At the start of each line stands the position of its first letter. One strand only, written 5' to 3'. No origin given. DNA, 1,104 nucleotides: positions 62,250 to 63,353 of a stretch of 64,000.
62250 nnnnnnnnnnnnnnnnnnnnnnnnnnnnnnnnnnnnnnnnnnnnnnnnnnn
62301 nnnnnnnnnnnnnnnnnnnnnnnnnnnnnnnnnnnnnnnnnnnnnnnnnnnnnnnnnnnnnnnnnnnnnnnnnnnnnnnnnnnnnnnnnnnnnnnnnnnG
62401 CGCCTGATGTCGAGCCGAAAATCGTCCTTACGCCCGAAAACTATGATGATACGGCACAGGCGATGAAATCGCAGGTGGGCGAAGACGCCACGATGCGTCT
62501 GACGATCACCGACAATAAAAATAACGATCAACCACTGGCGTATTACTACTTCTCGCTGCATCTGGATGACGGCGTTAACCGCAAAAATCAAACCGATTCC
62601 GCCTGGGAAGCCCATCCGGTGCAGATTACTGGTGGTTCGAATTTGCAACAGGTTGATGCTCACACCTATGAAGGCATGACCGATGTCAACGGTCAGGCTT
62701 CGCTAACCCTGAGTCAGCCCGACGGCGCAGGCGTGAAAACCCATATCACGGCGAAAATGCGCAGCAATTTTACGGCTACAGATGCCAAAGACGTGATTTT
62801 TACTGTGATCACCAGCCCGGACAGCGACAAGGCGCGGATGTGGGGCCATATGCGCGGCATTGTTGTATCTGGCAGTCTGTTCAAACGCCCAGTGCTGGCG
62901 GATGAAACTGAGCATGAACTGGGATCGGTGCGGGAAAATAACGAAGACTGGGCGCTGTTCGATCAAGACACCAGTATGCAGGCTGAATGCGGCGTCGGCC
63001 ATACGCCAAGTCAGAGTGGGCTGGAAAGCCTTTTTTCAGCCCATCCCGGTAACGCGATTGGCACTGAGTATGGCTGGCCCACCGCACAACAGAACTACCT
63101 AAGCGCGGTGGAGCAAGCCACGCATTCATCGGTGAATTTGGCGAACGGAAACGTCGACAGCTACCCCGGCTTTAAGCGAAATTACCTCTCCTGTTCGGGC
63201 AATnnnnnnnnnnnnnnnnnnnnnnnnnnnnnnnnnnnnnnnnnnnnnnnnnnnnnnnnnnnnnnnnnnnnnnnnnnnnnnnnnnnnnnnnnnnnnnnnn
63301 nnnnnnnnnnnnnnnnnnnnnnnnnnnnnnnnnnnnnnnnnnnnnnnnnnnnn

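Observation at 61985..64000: Tandem in-frame 804-bp repeats in the RatA-like gene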

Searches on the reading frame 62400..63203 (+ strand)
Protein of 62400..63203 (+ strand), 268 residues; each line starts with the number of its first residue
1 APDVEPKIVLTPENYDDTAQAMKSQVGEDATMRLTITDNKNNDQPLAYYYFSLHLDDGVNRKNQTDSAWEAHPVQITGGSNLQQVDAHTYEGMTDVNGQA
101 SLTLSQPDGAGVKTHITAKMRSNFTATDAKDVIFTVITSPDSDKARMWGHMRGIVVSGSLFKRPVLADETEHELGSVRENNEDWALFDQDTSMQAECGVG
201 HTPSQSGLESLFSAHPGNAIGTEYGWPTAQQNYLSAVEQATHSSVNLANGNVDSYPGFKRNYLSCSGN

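Call 43: predict_structure(alignment_id=A1)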
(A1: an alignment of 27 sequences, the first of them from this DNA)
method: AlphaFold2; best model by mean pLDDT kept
length: 268 residues; sequences in the alignment: 27
mean_pLDDT: 91.2   pTM: 0.86
mean pLDDT of the five models: 91.2, 91.0, 90.7, 90.3, 89.0
residues with pLDDT >= 90: 201; 70-90: 61; 50-70: 6; < 50: 0
segments of 3 or more residues with pLDDT < 50: none
pLDDT, mean of each block of 10 residues (from residue 1): 83 91 95 94 92 94 86 84 91 94 94 95 85 97 95 91 94 94 93 77 93 95 95 88 94 90 90
secondary structure, 60 per line:
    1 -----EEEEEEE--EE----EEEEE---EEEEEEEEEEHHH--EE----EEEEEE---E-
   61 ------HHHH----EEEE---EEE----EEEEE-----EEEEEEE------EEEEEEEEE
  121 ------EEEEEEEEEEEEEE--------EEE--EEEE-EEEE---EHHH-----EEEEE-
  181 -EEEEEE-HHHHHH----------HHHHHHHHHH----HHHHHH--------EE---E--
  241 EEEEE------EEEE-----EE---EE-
elements in order: E6-12 E21-25 E29-38 E50-55 H67-70 E75-78 E82-84 E89-93 E99-105 E112-120 E127-140 E149-151 E154-157 E159-162 E175-179 E182-187 H189-194 H205-214 H219-224 E241-245 E252-255

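Call 47: fold_search(model_id=the predicted structure, library=pdb)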
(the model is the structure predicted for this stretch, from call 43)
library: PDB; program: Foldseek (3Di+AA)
matches with E <= 10: 1818; with E <= 0.001: 67
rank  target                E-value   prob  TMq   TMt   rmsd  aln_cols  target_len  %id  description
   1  5n40                  4.1e-21  1.00  0.78  0.61   2.9       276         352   30  Structure of Yersinia pseudotuberculosis adhesin InvE (released 2017-04-12)
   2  1f00                  2.0e-05  1.00  0.26  0.25  14.9       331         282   10  CRYSTAL STRUCTURE OF C-TERMINAL 282-RESIDUE FRAGMENT OF ENTEROPATHOGENIC E. COLI INTIMIN (released 2000-07-12)
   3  9iuj_A                4.9e-05  1.00  0.27  0.12   5.9       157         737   10  Integrin alpha-v beta-3 in complex with rhodostomin (released 2025-07-30)
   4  4cu7                  8.5e-05  1.00  0.33  0.11   4.0       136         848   16  Unravelling the multiple functions of the architecturally intricate Streptococcus pneumoniae beta-galactosidase, BgaA (released 2014-08-20)
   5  8k2h_A                9.5e-05  1.00  0.30  0.16   7.9       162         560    7  Crystal structure of Group 2Oligosaccharide/Monosaccharide-releasing beta-N-acetylhexosaminidase NgaAt from Arabidopsi (released 2024-04-24)
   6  4cu6                  1.1e-04  1.00  0.33  0.11   4.0       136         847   16  Unravelling the multiple functions of the architecturally intricate Streptococcus pneumoniae beta-galactosidase, BgaA (released 2014-08-20)
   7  4cuc_A                1.2e-04  1.00  0.33  0.11   3.8       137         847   16  Unravelling the multiple functions of the architecturally intricate Streptococcus pneumoniae beta-galactosidase, BgaA. (released 2014-08-20)
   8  5mpf_A                1.3e-04  1.00  0.32  0.42   5.8       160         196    9  Structural Basis of Gene Regulation by the Grainyhead Transcription Factor Superfamily (released 2018-01-17)
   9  5xcb                  1.3e-04  1.00  0.25  0.23   8.7       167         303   11  X-ray structure of domains D1 and D2 of Clostridium perfringens pili protein CppA (released 2018-02-28)
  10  8k2i_B                1.4e-04  1.00  0.29  0.16   8.0       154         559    6  Crystal structure of Group 2 Oligosaccharide/Monosaccharide-releasing beta-N-acetylhexosaminidase NgaAt from Arabidops (released 2024-04-24)
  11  8k2h_B                1.5e-04  1.00  0.29  0.16   8.1       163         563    6  Crystal structure of Group 2Oligosaccharide/Monosaccharide-releasing beta-N-acetylhexosaminidase NgaAt from Arabidopsi (released 2024-04-24)
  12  4e9l                  1.5e-04  1.00  0.29  0.25  10.0       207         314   12  FdeC, a Novel Broadly Conserved Escherichia coli Adhesin Eliciting Protection against Urinary Tract Infections (released 2012-04-25)
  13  6rpt_A                1.9e-04  1.00  0.31  0.65   4.1       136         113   14  Structure of tick complement inhibitor CirpT1 complexed with macroglobubulin domain 4 of human complement C5 (released 2020-01-08)
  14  6gju_C                1.9e-04  1.00  0.21  0.41  10.2       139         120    8  human NBD1 of CFTR in complex with nanobodies T2a and T4 (released 2019-06-26)
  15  4ei0_A                1.9e-04  1.00  0.28  0.25  13.1       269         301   10  Crystal structure of a DUF4466 family protein (PARMER_03218) from Parabacteroides merdae ATCC 43184 at 2.00 A resoluti (released 2012-05-30)
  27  2lv4_MODEL_1_A        3.9e-04  1.00  0.32  0.54   3.8       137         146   12  ZirS C-terminal Domain (released 2012-08-22)
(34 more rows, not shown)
